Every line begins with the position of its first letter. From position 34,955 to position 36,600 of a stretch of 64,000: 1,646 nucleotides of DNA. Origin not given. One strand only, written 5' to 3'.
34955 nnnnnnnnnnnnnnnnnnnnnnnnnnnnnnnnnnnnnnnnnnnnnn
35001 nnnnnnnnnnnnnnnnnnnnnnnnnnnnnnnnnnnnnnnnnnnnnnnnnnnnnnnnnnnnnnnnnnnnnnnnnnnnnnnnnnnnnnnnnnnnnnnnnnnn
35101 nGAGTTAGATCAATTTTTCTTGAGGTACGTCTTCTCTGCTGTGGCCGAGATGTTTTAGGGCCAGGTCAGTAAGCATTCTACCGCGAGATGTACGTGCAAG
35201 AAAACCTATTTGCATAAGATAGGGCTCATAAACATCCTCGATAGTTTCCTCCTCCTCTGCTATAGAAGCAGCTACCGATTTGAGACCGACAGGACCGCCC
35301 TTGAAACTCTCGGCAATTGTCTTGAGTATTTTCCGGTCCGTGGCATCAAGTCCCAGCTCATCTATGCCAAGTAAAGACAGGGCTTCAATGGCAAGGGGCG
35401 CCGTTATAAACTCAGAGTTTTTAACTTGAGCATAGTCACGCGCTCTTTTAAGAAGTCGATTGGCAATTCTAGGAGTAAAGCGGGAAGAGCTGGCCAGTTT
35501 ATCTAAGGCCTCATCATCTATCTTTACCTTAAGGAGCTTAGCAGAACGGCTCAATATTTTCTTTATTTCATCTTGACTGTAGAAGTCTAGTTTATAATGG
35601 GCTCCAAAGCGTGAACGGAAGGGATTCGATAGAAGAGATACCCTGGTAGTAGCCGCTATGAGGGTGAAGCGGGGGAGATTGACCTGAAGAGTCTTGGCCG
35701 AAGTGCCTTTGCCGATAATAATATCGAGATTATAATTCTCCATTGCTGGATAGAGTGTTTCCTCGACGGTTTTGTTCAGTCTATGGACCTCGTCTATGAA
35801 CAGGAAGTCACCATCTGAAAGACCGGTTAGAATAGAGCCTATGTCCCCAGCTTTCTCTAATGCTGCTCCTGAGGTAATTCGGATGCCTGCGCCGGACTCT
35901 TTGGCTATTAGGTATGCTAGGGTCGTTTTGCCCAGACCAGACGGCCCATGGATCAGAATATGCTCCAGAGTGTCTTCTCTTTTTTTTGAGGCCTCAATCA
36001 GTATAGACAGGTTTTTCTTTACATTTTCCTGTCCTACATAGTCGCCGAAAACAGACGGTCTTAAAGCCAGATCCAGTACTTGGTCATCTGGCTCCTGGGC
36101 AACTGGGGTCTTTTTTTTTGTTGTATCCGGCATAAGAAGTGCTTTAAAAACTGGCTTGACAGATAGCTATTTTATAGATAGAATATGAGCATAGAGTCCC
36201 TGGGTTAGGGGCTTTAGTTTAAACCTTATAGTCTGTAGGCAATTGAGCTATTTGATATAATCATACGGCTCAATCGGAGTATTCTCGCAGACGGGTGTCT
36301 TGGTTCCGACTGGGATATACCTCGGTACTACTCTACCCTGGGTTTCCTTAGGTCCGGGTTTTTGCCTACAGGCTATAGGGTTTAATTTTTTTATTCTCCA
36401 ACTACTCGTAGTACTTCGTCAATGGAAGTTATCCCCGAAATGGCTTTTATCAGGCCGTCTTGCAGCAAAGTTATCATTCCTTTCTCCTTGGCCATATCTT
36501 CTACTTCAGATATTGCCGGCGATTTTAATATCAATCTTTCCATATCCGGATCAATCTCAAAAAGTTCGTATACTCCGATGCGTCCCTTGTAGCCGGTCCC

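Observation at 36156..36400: Promoter-driven, non-coding, highly structured about 200-nt transcript candidate between ruvB and pilB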

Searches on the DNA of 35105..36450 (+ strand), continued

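Call 35: search_with_rna_model(model_id=R1, sources=[L081, L082, L083, L084, L085, L086, L087, L088, L089, L090, L091, L092, L093, L094, L095, L096, L097, L098, L099, L100, L101, L102, L103, L104, L105, L106, L107, L108, L109, L110, L111, L112, L113, L114, L115, L116, L117, L118, L119, L120, L121, L122, L123, L124, L125, L126, L127, L128, L129, L130, L131, L132, L133, L134, L135, L136, L137, L138, L139, L140, L141, L142, L143, L144, L145, L146, L147, L148], max_evalue=0.001)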
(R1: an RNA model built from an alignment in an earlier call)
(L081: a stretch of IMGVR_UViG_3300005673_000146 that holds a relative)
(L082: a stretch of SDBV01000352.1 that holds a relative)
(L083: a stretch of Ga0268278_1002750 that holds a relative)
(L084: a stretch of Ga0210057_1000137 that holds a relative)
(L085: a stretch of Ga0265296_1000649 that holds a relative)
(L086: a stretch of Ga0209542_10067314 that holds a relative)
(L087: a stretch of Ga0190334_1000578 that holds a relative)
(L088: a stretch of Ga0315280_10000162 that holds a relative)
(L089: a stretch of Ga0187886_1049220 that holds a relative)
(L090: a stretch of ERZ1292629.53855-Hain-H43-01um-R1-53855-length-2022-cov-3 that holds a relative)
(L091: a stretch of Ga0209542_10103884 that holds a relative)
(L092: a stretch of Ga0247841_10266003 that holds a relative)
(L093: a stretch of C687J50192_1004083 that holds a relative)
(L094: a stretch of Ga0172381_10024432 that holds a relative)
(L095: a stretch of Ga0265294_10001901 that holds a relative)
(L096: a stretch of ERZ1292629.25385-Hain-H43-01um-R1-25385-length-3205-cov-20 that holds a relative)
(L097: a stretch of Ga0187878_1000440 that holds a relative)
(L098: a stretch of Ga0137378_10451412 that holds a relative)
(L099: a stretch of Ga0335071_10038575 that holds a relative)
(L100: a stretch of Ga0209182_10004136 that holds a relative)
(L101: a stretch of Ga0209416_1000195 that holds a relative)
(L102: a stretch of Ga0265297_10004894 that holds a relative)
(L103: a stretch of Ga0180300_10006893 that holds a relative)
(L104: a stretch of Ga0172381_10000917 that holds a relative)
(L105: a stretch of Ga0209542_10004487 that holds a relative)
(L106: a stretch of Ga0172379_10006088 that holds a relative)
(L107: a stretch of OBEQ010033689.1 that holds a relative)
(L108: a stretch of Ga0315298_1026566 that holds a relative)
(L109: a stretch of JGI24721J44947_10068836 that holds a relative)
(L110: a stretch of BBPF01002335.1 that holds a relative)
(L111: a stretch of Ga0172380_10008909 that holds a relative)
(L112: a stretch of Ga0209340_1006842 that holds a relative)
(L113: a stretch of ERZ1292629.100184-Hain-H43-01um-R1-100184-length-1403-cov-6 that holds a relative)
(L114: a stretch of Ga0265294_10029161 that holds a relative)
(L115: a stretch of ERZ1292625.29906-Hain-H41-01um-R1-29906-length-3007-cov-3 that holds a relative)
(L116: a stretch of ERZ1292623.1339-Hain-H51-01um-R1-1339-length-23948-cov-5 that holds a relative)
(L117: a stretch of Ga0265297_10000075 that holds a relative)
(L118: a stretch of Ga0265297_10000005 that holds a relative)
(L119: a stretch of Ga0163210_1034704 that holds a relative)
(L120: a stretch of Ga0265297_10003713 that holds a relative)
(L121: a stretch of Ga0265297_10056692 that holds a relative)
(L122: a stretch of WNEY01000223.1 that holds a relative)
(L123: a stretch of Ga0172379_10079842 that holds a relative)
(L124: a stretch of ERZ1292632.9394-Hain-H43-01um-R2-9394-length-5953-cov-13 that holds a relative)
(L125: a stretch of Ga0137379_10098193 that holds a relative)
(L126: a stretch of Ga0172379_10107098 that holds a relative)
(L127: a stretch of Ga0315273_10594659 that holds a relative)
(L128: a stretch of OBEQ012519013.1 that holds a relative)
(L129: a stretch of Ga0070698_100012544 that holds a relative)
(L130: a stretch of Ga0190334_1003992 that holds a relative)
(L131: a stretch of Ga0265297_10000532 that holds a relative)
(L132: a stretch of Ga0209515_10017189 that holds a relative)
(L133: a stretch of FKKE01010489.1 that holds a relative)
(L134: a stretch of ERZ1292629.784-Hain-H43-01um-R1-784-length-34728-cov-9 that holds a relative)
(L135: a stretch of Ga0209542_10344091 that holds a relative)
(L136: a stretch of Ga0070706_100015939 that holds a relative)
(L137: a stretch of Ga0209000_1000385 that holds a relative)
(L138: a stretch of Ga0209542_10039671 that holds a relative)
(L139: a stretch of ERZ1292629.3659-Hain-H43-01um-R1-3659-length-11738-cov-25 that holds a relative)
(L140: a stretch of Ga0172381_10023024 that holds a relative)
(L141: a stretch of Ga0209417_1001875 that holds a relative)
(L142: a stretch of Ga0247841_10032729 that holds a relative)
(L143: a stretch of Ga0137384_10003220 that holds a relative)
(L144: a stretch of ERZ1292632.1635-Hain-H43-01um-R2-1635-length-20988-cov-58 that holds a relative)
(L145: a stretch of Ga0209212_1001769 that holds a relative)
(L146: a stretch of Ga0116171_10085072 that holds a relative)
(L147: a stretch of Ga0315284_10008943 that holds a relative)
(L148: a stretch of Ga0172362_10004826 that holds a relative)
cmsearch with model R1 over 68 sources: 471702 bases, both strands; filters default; matches with E-value up to 0.001: 95.
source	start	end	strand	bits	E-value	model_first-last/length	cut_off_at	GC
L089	566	743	-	184.5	2.7e-49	1-176/176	no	0.4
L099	3912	4088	-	179.2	8.2e-48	1-176/176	no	0.42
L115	898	1073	+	176.9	3.7e-47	1-176/176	no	0.47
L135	388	563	+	174.8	1.4e-46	1-176/176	no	0.45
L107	134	309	+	174.2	2e-46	1-176/176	no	0.47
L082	8937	9112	+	173.8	2.7e-46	1-176/176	no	0.41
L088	1468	1644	-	172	8.5e-46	1-176/176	no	0.44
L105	6507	6682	-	171.7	1.1e-45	1-176/176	no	0.45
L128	2709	2887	+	171.3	1.4e-45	1-176/176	no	0.46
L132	4302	4480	-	171.3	1.4e-45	1-176/176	no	0.46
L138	5254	5429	-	168.2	1e-44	1-176/176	no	0.47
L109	1841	2016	-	168.1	1e-44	1-176/176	no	0.41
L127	1261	1438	+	167.5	1.6e-44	1-176/176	no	0.43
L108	1581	1756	+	166.9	2.3e-44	1-176/176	no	0.41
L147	12065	12241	+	165.5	5.8e-44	1-176/176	no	0.44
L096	80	256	+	164.6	1e-43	1-176/176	no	0.47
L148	6426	6603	+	163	3e-43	1-176/176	no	0.48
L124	5094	5270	+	162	5.4e-43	1-176/176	no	0.48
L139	2324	2500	+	162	5.4e-43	1-176/176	no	0.48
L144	8915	9091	+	162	5.4e-43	1-176/176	no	0.47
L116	9317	9490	-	157.3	1.1e-41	1-176/176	no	0.49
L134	10707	10880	+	157.3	1.1e-41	1-176/176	no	0.49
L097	321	501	-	149.9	1.4e-39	1-176/176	no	0.49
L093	2275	2454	-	145.7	2e-38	1-176/176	no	0.39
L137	356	535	+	145.7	2e-38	1-176/176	no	0.39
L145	8333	8512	+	143.8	6.9e-38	1-176/176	no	0.41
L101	6285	6464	-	143.3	9.6e-38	1-176/176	no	0.41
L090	1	153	+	141.9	2.4e-37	24-176/176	5'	0.48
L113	1251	1403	-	139.7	9.5e-37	24-176/176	5'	0.46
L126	1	179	+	133.8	4.3e-35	1-176/176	no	0.41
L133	1523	1700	+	133.8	4.5e-35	1-176/176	no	0.47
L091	1800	1960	+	128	1.9e-33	1-176/176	no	0.5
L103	2706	2873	-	118.8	7e-31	1-176/176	no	0.46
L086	3391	3557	+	105.6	3.5e-27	1-176/176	no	0.58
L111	9117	9281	+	103.6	1.3e-26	1-176/176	no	0.41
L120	6345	6509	+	103.6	1.3e-26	1-176/176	no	0.41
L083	2594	2759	-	100.9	7.3e-26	1-176/176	no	0.45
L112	4376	4546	+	97.8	5.5e-25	1-176/176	no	0.42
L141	14469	14591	-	92.1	2.1e-23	55-176/176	5'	0.38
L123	2510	2633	+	79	1e-19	1-121/176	3'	0.44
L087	6677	6817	+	76.7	4.6e-19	1-176/176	no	0.5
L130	2867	3007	+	74.8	1.6e-18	1-176/176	no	0.5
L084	2374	2536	-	70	3.4e-17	1-176/176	no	0.39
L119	741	901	-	63.1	3e-15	1-176/176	no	0.4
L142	1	136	+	58.6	5.2e-14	36-176/176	5'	0.44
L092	1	109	-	56.2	2.4e-13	1-112/176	3'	0.46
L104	520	663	-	55.2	4.9e-13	1-176/176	no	0.4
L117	6306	6449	-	54.4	7.8e-13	1-176/176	no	0.44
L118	4806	4950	+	54.4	8.3e-13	1-176/176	no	0.46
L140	5426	5569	-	54.2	8.9e-13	1-176/176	no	0.39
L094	1335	1478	-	54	1e-12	1-176/176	no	0.4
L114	776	917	+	53.5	1.5e-12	1-176/176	no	0.39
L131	2557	2699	+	50.1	1.3e-11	1-176/176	no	0.41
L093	2279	2458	+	49.7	1.7e-11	1-176/176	no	0.39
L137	352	531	-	49.7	1.7e-11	1-176/176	no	0.39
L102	5633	5776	-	48.5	3.6e-11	1-176/176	no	0.42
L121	3216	3358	+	48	5.1e-11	1-176/176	no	0.43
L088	1472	1648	+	45.7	2.2e-10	1-176/176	no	0.43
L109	1845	2020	+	45.7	2.3e-10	1-176/176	no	0.4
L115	894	1069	-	45.5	2.5e-10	1-176/176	no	0.48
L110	395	548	+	45.2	3e-10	1-176/176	no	0.36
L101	6289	6468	+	44.9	3.6e-10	1-176/176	no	0.41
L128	2705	2883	-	44.9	3.8e-10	1-176/176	no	0.46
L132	4306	4484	+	44.9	3.8e-10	1-176/176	no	0.46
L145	8329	8508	-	44.6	4.5e-10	1-176/176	no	0.41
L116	9321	9494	+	44.1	6.2e-10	1-176/176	no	0.49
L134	10703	10876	-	44.1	6.2e-10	1-176/176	no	0.49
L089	570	747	+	44.1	6.2e-10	1-176/176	no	0.39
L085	1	120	+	44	6.6e-10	63-176/176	5'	0.45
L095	4662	4804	-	42.8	1.4e-09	1-176/176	no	0.43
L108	1577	1752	-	42.8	1.4e-09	1-176/176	no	0.41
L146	643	784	-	42.8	1.5e-09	1-176/176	no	0.45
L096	76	252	-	42.6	1.6e-09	1-176/176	no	0.47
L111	9113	9277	-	42.5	1.8e-09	1-176/176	no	0.42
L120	6341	6505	-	42.5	1.8e-09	1-176/176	no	0.42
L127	1257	1434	-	42.4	1.9e-09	1-176/176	no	0.44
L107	130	305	-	42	2.4e-09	1-176/176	no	0.47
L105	6511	6686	+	41.9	2.6e-09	1-176/176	no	0.45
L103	2710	2877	+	41.7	2.9e-09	1-176/176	no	0.46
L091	1796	1956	-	41.4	3.5e-09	1-176/176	no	0.49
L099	3916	4092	+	40.9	4.9e-09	1-176/176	no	0.42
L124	5090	5266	-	40.8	5.4e-09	1-176/176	no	0.46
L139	2320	2496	-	40.8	5.4e-09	1-176/176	no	0.46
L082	8933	9108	-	40.4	6.9e-09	1-176/176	no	0.41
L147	12061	12237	-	40.3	7.2e-09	1-176/176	no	0.44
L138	5258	5433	+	38.1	2.9e-08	1-176/176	no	0.45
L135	384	559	-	37.4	4.8e-08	1-176/176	no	0.45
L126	1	175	-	37.3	5e-08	1-171/176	3'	0.42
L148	6422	6599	-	37.2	5.4e-08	1-176/176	no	0.46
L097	325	505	+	36.9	6.6e-08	1-176/176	no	0.49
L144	8911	9087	-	36.6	7.9e-08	1-176/176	no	0.46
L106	1565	1719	-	34.8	2.5e-07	1-176/176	no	0.43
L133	1519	1696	-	29.2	9.3e-06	1-176/176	no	0.49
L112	4372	4542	-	27.4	2.9e-05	1-176/176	no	0.42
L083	2598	2763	+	25.8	8.2e-05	1-176/176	no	0.45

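Call 41: search_with_rna_model(model_id=R1, sources=[window, L001, L002, L003, L004, L005, L006, L007, L008, L009, L010, L012, L013, L014, L015, L016, L017, L018, L019, L020, L021, L022, L023, L024, L025, L026, L027, L028, L030, L034, L041, L040, L033, L039, L042, L032, L029, L082, L083, L084, L086, L087, L088, L089, L091, L093, L094, L095, L096, L097, L099, L101, L102, L103, L104, L105, L106, L107, L108, L109, L110, L111, L112, L114, L115, L116, L117, L118, L119, L120, L121, L124, L126, L127, L128, L130, L131, L132, L133, L134, L135, L137, L138, L139, L140, L144, L145, L146, L147, L148], max_evalue=2e-12, make_alignment=true)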
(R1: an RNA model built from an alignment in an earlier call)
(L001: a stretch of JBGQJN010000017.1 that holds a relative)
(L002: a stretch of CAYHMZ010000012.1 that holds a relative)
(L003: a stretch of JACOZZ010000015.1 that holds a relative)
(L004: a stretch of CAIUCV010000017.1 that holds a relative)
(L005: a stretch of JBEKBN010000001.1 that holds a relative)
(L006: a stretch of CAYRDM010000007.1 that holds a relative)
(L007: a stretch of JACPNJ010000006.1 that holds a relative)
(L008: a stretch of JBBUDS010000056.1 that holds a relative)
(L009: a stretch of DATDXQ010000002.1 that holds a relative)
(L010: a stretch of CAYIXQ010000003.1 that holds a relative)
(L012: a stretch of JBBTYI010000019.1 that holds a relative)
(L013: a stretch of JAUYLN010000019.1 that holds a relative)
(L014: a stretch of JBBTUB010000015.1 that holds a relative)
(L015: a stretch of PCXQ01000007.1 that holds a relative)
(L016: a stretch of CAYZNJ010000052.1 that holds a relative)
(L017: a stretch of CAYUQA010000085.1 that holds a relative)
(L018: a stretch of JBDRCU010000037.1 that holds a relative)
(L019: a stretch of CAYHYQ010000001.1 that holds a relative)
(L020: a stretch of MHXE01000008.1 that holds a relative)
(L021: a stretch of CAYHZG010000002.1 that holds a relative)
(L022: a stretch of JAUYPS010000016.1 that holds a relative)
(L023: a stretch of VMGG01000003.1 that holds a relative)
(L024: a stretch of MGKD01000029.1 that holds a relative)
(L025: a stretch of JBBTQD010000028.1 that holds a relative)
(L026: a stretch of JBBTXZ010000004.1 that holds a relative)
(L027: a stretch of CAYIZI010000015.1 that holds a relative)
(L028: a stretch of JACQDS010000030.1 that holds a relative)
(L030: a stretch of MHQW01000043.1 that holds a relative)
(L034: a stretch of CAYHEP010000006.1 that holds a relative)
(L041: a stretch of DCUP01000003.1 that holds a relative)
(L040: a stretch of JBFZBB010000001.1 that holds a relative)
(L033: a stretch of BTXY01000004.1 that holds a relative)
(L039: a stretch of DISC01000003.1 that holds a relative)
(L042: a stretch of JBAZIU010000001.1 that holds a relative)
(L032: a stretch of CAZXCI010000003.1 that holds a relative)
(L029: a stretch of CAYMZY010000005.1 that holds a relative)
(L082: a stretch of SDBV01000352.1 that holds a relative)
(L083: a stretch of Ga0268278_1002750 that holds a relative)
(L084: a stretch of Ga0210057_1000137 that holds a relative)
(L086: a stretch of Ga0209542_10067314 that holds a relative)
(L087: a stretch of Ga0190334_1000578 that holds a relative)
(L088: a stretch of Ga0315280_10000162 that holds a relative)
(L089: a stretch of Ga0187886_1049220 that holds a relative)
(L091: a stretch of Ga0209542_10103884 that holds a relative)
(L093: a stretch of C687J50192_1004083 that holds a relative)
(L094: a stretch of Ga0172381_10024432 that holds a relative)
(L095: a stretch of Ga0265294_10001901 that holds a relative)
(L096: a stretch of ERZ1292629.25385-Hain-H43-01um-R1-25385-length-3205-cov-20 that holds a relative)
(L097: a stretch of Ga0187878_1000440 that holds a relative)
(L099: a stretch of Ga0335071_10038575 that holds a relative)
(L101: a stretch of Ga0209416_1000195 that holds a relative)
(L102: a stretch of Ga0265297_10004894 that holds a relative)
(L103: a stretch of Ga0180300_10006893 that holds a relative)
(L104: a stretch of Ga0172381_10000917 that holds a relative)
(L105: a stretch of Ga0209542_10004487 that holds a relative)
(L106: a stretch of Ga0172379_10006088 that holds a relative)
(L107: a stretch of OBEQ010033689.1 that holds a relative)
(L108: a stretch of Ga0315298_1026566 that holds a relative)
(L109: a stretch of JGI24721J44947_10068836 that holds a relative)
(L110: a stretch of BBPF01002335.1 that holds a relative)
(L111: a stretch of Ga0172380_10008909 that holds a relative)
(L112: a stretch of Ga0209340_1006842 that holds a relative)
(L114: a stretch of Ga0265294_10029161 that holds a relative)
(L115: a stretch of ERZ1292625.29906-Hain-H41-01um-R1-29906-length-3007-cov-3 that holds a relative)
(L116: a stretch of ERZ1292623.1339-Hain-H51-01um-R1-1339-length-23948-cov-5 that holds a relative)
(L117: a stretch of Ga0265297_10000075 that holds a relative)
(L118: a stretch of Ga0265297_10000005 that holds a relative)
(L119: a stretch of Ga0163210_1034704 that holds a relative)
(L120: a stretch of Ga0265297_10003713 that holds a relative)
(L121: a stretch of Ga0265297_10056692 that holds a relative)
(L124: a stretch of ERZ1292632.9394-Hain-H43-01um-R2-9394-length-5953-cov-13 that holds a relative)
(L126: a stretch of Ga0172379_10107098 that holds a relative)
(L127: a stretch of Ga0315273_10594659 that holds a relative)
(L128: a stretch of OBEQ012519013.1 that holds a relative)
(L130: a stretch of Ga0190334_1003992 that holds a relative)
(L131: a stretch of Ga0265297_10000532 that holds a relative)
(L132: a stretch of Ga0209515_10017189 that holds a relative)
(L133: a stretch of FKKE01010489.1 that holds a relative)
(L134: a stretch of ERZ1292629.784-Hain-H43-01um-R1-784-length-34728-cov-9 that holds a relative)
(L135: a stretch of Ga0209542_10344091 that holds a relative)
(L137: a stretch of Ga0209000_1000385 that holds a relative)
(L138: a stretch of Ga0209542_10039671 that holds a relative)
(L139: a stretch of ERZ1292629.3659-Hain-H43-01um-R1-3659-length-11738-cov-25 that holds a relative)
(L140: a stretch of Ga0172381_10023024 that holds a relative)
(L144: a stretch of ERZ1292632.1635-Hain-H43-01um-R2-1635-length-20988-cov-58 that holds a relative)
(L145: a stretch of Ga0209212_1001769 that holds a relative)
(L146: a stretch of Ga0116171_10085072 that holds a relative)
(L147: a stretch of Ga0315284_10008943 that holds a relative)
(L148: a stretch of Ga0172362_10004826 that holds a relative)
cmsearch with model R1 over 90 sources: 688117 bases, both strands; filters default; matches with E-value up to 2e-12: 75.
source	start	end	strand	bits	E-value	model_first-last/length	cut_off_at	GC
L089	566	743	-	184.5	4e-49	1-176/176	no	0.4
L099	3912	4088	-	179.2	1.2e-47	1-176/176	no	0.42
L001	2768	2945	-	179.1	1.3e-47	1-176/176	no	0.47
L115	898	1073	+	176.9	5.3e-47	1-176/176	no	0.47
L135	388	563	+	174.8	2.1e-46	1-176/176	no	0.45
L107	134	309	+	174.2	3e-46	1-176/176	no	0.47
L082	8937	9112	+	173.8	4e-46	1-176/176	no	0.41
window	36216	36392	+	173.6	4.4e-46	1-176/176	no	0.43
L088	1468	1644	-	172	1.2e-45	1-176/176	no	0.44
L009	2757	2932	-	171.7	1.6e-45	1-176/176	no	0.45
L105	6507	6682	-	171.7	1.6e-45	1-176/176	no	0.45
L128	2709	2887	+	171.3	2e-45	1-176/176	no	0.46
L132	4302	4480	-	171.3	2e-45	1-176/176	no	0.46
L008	2727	2902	-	171.1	2.3e-45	1-176/176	no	0.47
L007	2726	2901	-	170.6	3.1e-45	1-176/176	no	0.43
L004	2747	2923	-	168.4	1.2e-44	1-176/176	no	0.45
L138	5254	5429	-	168.2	1.5e-44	1-176/176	no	0.47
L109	1841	2016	-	168.1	1.5e-44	1-176/176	no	0.41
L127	1261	1438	+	167.5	2.3e-44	1-176/176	no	0.43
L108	1581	1756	+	166.9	3.4e-44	1-176/176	no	0.41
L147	12065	12241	+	165.5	8.5e-44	1-176/176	no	0.44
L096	80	256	+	164.6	1.5e-43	1-176/176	no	0.47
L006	2523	2698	-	164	2.2e-43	1-176/176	no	0.47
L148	6426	6603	+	163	4.3e-43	1-176/176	no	0.48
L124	5094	5270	+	162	7.9e-43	1-176/176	no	0.48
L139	2324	2500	+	162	7.9e-43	1-176/176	no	0.48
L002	2747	2923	-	162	7.9e-43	1-176/176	no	0.47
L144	8915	9091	+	162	7.9e-43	1-176/176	no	0.47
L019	2749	2922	-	157.7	1.3e-41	1-176/176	no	0.45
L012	2694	2867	-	157.3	1.6e-41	1-176/176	no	0.49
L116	9317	9490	-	157.3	1.6e-41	1-176/176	no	0.49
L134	10707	10880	+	157.3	1.6e-41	1-176/176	no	0.49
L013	2545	2720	-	152.7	3.2e-40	1-176/176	no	0.48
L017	2744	2919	-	151.5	7.3e-40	1-176/176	no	0.45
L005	2587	2767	-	149.9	2e-39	1-176/176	no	0.49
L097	321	501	-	149.9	2e-39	1-176/176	no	0.49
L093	2275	2454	-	145.7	3e-38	1-176/176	no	0.39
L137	356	535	+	145.7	3e-38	1-176/176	no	0.39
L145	8333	8512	+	143.8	1e-37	1-176/176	no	0.41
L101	6285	6464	-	143.3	1.4e-37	1-176/176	no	0.41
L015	2748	2927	-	143.2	1.5e-37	1-176/176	no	0.47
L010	2672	2849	-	140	1.2e-36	1-176/176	no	0.47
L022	2756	2927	-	137.3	6.6e-36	1-176/176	no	0.39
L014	2774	2946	-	136.8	9.4e-36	1-176/176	no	0.5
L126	1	179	+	133.8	6.3e-35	1-176/176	no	0.41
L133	1523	1700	+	133.8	6.5e-35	1-176/176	no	0.47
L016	441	615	-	129.9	7.8e-34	1-176/176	no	0.39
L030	2624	2798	-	129.2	1.3e-33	1-176/176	no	0.47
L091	1800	1960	+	128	2.7e-33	1-176/176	no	0.5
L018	2790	2958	-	125.5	1.4e-32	1-176/176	no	0.47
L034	2759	2931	-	123.1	6.5e-32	1-176/176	no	0.52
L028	2255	2424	-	121.7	1.6e-31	1-176/176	no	0.4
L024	2768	2938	-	121.4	1.9e-31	1-176/176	no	0.42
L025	2635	2821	-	120.7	2.9e-31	1-176/176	no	0.42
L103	2706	2873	-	118.8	1e-30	1-176/176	no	0.46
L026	2568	2755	-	114.4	1.8e-29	1-176/176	no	0.45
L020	2703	2887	-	109.6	4e-28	1-176/176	no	0.44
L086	3391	3557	+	105.6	5.1e-27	1-176/176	no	0.58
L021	2500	2686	-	104.3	1.2e-26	1-176/176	no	0.48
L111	9117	9281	+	103.6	1.9e-26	1-176/176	no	0.41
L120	6345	6509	+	103.6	1.9e-26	1-176/176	no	0.41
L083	2594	2759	-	100.9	1.1e-25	1-176/176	no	0.45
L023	2669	2853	-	98.2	6.1e-25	1-176/176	no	0.47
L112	4376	4546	+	97.8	8e-25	1-176/176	no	0.42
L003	2800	2936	-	89.7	1.5e-22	1-176/176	no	0.45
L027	2674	2861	-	76.7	6.5e-19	1-176/176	no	0.43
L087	6677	6817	+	76.7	6.7e-19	1-176/176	no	0.5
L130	2867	3007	+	74.8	2.3e-18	1-176/176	no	0.5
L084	2374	2536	-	70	4.9e-17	1-176/176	no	0.39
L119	741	901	-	63.1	4.4e-15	1-176/176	no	0.4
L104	520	663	-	55.2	7.1e-13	1-176/176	no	0.4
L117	6306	6449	-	54.4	1.1e-12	1-176/176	no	0.44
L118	4806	4950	+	54.4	1.2e-12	1-176/176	no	0.46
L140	5426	5569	-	54.2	1.3e-12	1-176/176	no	0.39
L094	1335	1478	-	54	1.5e-12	1-176/176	no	0.4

Alignment A3: 75 matches aligned to the model, 263 columns, each read 5' to 3' on its own strand. Consensus structure (alignment columns), stored with it:
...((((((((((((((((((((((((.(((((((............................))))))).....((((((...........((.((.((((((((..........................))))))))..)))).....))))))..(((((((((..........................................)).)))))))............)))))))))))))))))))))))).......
